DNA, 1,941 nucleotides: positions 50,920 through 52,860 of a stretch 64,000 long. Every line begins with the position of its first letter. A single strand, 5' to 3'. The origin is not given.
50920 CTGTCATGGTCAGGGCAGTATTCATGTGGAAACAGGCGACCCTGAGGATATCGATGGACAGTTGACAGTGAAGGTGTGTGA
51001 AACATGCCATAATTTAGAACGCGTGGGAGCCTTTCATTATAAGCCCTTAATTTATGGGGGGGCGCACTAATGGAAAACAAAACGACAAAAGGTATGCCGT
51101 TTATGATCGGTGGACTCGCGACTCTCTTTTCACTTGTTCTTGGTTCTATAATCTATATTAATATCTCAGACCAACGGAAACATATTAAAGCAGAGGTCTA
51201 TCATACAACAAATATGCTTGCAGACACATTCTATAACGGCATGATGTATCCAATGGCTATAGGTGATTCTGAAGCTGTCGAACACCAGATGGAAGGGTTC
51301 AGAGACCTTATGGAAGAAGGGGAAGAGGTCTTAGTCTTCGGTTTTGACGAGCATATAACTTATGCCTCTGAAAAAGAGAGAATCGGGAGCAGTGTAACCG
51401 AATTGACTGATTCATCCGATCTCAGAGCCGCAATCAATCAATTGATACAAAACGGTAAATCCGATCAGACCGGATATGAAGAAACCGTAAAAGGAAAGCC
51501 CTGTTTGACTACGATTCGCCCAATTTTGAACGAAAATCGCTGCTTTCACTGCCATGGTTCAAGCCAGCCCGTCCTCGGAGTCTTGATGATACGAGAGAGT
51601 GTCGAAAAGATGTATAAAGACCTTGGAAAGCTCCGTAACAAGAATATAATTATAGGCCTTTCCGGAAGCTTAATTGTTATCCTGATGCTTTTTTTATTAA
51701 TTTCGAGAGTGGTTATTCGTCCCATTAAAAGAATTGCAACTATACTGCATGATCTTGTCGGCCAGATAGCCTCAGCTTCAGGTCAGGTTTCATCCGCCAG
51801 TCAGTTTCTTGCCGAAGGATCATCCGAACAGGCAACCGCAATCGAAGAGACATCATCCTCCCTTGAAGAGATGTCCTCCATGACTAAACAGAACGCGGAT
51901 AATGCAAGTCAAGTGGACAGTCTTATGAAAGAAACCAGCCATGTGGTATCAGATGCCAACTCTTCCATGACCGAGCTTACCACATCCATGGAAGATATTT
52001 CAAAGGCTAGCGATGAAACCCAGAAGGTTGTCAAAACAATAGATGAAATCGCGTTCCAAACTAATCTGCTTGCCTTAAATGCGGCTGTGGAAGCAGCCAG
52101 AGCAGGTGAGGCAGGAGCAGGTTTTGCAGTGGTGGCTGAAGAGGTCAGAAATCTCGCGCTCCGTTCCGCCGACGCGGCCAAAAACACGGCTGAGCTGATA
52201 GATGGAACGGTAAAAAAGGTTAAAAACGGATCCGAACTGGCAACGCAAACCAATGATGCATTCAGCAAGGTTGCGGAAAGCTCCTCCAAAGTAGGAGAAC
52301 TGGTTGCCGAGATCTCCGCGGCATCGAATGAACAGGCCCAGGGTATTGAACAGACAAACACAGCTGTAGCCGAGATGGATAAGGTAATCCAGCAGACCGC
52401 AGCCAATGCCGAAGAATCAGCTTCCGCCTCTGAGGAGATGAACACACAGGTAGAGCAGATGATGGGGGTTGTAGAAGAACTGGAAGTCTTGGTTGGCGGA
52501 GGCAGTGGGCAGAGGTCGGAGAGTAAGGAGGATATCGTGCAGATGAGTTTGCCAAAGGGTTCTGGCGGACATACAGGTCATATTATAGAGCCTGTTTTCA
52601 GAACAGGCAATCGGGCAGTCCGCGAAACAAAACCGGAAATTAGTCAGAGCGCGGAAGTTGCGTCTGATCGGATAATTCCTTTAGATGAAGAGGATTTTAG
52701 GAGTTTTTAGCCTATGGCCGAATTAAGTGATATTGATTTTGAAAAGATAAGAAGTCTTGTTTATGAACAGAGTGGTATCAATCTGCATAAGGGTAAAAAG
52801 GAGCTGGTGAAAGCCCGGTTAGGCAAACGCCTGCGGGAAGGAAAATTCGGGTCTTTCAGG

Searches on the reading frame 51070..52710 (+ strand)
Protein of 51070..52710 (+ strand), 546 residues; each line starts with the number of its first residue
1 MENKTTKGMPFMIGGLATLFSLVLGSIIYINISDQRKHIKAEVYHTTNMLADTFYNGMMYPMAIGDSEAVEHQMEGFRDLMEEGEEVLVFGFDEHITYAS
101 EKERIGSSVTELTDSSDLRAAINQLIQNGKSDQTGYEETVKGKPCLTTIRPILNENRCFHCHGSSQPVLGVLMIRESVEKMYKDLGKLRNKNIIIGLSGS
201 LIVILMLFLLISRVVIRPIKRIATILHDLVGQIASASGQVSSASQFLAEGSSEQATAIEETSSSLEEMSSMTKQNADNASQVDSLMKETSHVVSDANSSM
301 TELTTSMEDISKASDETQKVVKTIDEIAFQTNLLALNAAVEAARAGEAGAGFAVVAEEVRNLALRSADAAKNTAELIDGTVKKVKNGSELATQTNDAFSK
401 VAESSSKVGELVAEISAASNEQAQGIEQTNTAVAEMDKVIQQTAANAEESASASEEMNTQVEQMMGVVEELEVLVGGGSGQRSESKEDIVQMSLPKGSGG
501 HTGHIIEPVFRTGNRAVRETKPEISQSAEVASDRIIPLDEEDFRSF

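Call 7: search_protein_families(library=ncbifam, proteins=[window:51070-52710:+])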
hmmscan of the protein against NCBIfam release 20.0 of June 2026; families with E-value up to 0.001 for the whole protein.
window:51070-52710:+ (546 aa): 12 families
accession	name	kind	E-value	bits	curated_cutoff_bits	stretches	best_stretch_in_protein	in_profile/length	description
NF041847.1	transduc_aer2_vibrio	equivalog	1.3e-56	192.3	1200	1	228-468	502-749/804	aerotaxis transducer Aer2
NF047851.1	MCPCitTducer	equivalog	1.3e-54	186.2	900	1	230-470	273-513/553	methyl-accepting chemotaxis citrate transducer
NF007309.0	PRK09793.1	equivalog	1.1e-50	173.1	903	1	247-468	287-508/533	methyl-accepting chemotaxis protein IV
NF011622.0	PRK15048.1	equivalog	1.6e-50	172.8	900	1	236-468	278-510/553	methyl-accepting chemotaxis protein II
NF011615.0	PRK15041.1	equivalog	3.3e-49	168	947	1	233-467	277-511/554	methyl-accepting chemotaxis protein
NF058645.1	MCPCtpMPsAe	equivalog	3.5e-28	98.7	900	1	214-475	278-553/558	methyl-accepting chemotaxis protein CtpM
NF050802.1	AspChtxCcaA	equivalog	6.9e-20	71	1300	1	269-407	525-662/700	aspartate chemotaxis receptor CcaA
TIGR02168.1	SMC_prok_B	equivalog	5.5e-07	27.7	567.35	1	231-471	654-936/1181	chromosome segregation protein SMC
NF047515.1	SpiroCoCo_C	equivalog_domain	1.4e-05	24.5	125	0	252-327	141-216/313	SpiroCoCo family coiled-coil protein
NF045780.1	TrlF_fam_ATP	equivalog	5.8e-05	22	350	1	220-488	473-730/944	TrlF family AAA-like ATPase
TIGR04211.1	SH3_and_anchor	equivalog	8.7e-05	22.2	65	0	389-472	70-152/198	TIGR04211 family SH3 domain-containing protein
TIGR02169.1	SMC_prok_A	equivalog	0.00016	19.5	729.4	1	230-466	265-501/1165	chromosome segregation protein SMC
